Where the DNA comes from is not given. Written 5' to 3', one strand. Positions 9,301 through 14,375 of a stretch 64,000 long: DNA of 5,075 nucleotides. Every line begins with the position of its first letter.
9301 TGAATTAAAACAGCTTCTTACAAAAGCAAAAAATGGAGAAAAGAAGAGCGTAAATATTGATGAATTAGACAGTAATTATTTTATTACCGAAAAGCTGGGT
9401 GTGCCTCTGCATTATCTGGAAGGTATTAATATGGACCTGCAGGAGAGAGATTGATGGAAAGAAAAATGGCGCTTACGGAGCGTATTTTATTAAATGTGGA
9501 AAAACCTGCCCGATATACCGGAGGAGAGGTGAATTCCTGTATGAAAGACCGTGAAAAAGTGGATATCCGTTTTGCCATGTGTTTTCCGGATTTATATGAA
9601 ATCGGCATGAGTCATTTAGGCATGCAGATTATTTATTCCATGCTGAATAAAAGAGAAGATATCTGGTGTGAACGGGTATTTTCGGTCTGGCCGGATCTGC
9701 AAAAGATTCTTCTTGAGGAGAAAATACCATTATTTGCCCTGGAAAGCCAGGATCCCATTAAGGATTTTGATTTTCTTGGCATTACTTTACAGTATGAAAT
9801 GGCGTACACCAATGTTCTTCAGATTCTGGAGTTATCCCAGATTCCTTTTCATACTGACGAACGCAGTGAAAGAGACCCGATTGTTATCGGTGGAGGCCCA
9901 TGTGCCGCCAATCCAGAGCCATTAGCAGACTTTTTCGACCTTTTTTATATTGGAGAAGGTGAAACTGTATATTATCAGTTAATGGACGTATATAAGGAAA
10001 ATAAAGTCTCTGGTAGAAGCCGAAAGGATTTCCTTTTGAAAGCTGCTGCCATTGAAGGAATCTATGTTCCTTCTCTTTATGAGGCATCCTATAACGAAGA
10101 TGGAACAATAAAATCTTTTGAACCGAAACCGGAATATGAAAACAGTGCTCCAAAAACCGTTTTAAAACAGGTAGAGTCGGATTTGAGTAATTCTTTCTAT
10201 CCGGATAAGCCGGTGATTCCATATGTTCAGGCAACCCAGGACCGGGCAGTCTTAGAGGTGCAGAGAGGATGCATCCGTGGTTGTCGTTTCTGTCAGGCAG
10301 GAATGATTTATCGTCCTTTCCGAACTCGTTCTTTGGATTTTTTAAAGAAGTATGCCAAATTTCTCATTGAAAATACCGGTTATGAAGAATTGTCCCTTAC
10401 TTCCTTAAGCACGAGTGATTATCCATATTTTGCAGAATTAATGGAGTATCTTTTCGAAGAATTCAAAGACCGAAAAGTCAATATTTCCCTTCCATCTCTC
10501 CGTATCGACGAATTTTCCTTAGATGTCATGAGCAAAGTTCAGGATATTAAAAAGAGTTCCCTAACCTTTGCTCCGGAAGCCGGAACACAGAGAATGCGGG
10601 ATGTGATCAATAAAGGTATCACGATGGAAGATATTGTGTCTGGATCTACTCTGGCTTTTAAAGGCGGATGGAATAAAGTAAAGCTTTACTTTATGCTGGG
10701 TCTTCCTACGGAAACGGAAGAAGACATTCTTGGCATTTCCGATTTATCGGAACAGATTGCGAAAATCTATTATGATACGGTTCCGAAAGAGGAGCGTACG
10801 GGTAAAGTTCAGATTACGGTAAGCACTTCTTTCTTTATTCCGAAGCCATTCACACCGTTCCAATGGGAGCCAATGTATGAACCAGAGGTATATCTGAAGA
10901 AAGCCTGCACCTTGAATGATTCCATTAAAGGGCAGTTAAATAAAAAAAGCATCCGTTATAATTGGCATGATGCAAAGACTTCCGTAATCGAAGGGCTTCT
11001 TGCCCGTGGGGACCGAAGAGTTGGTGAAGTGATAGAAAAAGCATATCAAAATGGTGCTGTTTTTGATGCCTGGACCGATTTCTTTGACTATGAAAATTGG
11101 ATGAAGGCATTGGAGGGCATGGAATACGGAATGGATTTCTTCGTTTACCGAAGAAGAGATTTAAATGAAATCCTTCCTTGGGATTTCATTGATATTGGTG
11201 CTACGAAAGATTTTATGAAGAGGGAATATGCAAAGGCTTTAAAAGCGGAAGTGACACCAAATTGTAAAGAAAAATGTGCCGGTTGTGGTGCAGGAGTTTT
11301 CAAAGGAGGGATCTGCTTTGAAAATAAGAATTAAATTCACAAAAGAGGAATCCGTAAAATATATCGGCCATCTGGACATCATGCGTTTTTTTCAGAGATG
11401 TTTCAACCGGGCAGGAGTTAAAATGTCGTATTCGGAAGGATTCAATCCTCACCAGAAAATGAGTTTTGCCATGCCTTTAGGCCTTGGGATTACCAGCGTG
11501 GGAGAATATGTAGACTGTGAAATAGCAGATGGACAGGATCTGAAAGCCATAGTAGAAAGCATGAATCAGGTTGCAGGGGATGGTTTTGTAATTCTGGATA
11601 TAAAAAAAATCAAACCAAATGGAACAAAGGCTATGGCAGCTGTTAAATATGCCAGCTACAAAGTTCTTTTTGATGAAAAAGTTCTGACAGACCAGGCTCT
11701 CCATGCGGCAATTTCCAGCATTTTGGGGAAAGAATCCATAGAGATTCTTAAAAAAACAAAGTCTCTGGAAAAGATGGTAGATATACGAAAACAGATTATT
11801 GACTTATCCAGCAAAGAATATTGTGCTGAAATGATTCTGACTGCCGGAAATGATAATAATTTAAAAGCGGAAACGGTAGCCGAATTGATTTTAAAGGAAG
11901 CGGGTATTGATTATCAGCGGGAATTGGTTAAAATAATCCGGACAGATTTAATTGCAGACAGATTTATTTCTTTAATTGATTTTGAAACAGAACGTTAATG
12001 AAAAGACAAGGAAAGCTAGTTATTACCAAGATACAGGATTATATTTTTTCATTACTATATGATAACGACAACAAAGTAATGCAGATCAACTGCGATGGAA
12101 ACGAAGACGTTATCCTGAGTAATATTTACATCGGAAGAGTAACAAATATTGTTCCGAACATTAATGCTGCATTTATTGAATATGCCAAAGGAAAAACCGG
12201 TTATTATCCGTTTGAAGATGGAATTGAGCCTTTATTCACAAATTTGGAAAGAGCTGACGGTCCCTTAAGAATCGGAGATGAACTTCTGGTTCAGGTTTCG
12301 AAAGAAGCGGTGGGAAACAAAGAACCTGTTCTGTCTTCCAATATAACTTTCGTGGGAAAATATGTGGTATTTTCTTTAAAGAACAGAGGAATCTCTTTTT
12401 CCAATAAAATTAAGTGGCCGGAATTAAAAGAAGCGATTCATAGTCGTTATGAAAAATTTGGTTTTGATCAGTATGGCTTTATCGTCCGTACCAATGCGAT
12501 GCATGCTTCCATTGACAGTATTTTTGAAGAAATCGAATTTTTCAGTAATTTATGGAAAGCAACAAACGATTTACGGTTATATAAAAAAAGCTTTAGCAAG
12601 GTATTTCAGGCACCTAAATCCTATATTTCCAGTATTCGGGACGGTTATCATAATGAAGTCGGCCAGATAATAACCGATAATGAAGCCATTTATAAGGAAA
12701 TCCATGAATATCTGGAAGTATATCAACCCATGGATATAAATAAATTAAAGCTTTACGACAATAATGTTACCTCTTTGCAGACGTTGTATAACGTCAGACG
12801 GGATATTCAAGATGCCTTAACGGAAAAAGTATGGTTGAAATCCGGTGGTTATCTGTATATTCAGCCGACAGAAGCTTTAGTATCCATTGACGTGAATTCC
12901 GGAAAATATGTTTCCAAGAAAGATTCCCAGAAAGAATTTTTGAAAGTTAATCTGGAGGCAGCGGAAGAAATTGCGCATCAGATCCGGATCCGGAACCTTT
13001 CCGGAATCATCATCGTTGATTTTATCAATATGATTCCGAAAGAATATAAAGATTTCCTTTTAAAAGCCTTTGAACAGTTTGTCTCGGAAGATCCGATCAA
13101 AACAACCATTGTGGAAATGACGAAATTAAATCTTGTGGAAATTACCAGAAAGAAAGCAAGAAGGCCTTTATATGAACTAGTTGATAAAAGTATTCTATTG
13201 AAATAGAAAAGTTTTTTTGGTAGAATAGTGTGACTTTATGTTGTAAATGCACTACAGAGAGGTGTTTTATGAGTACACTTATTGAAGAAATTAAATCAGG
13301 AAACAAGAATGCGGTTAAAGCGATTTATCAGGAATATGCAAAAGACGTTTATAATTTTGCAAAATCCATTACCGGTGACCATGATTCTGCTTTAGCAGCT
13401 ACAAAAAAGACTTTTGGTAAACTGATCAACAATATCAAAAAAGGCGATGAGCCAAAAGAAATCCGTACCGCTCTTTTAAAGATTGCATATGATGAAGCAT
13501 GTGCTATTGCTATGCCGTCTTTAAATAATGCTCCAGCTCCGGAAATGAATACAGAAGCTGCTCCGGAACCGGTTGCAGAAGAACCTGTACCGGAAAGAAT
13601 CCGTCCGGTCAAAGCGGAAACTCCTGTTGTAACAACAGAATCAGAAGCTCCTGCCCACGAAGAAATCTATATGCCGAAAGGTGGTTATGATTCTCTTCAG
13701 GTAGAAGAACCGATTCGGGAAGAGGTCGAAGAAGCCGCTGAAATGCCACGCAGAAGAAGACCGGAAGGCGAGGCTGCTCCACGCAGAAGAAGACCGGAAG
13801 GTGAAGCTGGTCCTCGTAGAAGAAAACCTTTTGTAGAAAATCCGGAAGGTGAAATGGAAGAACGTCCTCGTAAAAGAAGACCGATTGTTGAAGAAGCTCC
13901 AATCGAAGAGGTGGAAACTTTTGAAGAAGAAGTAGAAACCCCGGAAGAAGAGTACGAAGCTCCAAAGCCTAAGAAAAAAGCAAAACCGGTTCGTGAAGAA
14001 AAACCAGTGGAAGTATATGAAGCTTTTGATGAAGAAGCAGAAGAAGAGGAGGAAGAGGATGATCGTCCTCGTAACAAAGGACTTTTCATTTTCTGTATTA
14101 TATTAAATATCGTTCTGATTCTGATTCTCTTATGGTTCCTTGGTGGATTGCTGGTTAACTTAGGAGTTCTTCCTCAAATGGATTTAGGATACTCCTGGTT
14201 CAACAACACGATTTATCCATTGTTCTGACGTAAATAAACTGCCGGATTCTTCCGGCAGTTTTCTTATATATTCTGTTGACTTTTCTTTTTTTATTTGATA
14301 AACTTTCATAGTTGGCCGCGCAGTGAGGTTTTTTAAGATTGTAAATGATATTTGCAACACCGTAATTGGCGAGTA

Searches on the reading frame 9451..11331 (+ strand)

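Call 19: search_protein_families(library=pfam, proteins=[window:9451-11331:+], max_evalue=0.00001)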
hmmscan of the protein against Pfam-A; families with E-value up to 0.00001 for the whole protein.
window:9451-11331:+ (627 aa): 2 families
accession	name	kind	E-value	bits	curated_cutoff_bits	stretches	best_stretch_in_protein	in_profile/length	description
PF19864.5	Radical_SAM_N2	-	1.3e-65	219.9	29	1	57-207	1-151/151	Radical SAM proteins, N-terminal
PF04055.27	Radical_SAM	-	4.7e-21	76.1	29.5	1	269-429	2-162/166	Radical SAM superfamily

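Call 95: search_protein_families(library=ncbifam, proteins=[window:9451-11331:+], max_evalue=0.001)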
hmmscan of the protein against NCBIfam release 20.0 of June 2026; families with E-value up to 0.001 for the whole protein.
window:9451-11331:+ (627 aa): 11 families
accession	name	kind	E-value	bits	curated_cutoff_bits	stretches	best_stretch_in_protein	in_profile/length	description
TIGR03960.1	rSAM_fuse_unch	hypoth_equivalog_domain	1.2e-300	998.3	462.3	1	10-622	1-605/605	TIGR03960 family B12-binding radical SAM protein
TIGR04013.1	B12_SAM_MJ_1487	hypoth_equivalog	2.2e-15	56.4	251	1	256-438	142-335/382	TIGR04013 family B12-binding domain/radical SAM domain-containing protein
TIGR04014.1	B12_SAM_MJ_0865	equivalog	9.5e-15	54.3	360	1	266-435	161-335/434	methyl-coenzyme M reductase glutamine C-methyltransferase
TIGR04190.1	B12_SAM_Ta0216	equivalog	2.5e-10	39.6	500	1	256-441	209-399/554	TIGR04190 family B12-binding domain/radical SAM domain protein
TIGR01579.1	MiaB-like-C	equivalog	2.3e-06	27.1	357.05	1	252-425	134-307/416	tRNA (N(6)-L-threonylcarbamoyladenosine(37)-C(2))-methylthiotransferase MtaB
TIGR04072.2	rSAM_ladder_B12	equivalog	4.6e-06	25.5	360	0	250-427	165-340/443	lipid biosynthesis B12-binding/radical SAM protein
TIGR04385.1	B12_rSAM_cofa1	equivalog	9.9e-06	25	450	1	267-440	197-368/438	B12 lower ligand biosynthesis radical SAM protein BzaD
TIGR00089.1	TIGR00089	subfamily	3e-05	23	251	1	259-367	133-246/429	MiaB/RimO family radical SAM methylthiotransferase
NF050148.1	rSAM_ApyD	equivalog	3.1e-05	22.6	750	1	266-426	200-356/645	RiPP biosynthesis radical SAM protein ApyD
TIGR01125.1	TIGR01125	equivalog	0.00014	21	356.95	0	249-324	115-195/432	30S ribosomal protein S12 methylthiotransferase RimO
TIGR03471.1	HpnJ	equivalog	0.00023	20.2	577.6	1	216-427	153-356/472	hopanoid biosynthesis associated radical SAM protein HpnJ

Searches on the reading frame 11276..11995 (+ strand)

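Call 92: search_protein_families(library=pfam, proteins=[window:11276-11995:+], max_evalue=0.00001)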
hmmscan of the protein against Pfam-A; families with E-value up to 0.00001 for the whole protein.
window:11276-11995:+ (240 aa): 1 family
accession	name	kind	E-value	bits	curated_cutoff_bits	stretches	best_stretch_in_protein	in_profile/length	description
PF10105.14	DUF2344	-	7.4e-54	182.7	23.8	1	16-197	1-175/176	Uncharacterized protein conserved in bacteria (DUF2344)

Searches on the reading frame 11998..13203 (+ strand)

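Call 92: search_protein_families(library=pfam, proteins=[window:11998-13203:+], max_evalue=0.00001)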
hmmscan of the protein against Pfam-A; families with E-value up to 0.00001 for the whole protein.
window:11998-13203:+ (402 aa): 1 family
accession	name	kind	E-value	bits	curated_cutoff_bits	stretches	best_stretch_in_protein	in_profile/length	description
PF10150.14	RNase_E_G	-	1.6e-82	277.4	25.5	1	117-386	1-269/270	Ribonuclease E/G family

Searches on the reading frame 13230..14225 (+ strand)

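Call 92: search_protein_families(library=pfam, proteins=[window:13230-14225:+], max_evalue=0.00001)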
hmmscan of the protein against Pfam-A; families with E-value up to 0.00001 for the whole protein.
window:13230-14225:+ (332 aa): 0 families

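Call 95: search_protein_families(library=ncbifam, proteins=[window:13230-14225:+], max_evalue=0.001)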
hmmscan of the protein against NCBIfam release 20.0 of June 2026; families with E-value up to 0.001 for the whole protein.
window:13230-14225:+ (332 aa): 7 families
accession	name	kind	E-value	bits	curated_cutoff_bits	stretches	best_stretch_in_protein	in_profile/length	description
TIGR02950.1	SigM_subfam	subfamily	7e-06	26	147.95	1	30-88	3-60/159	RNA polymerase sigma factor, SigM family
NF007216.0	PRK09638.1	equivalog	9.1e-05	22.3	194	1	16-87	7-78/180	RNA polymerase sigma factor SigY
NF009193.0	PRK12541.1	equivalog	0.00017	21.9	171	1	26-88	4-65/161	RNA polymerase sigma factor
NF007223.0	PRK09641.1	equivalog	0.00017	21.5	209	1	14-87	5-78/187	RNA polymerase sigma factor SigW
NF009166.1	PRK12513.1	equivalog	0.00017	21.4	206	1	16-89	11-84/193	RNA polymerase sigma factor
TIGR02985.1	Sig70_bacteroi1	subfamily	0.00024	21.4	126.4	1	28-89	2-63/162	RNA polymerase sigma-70 factor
NF009195.0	PRK12543.1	subfamily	0.00088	18.8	197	0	14-85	7-78/192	RNA polymerase sigma factor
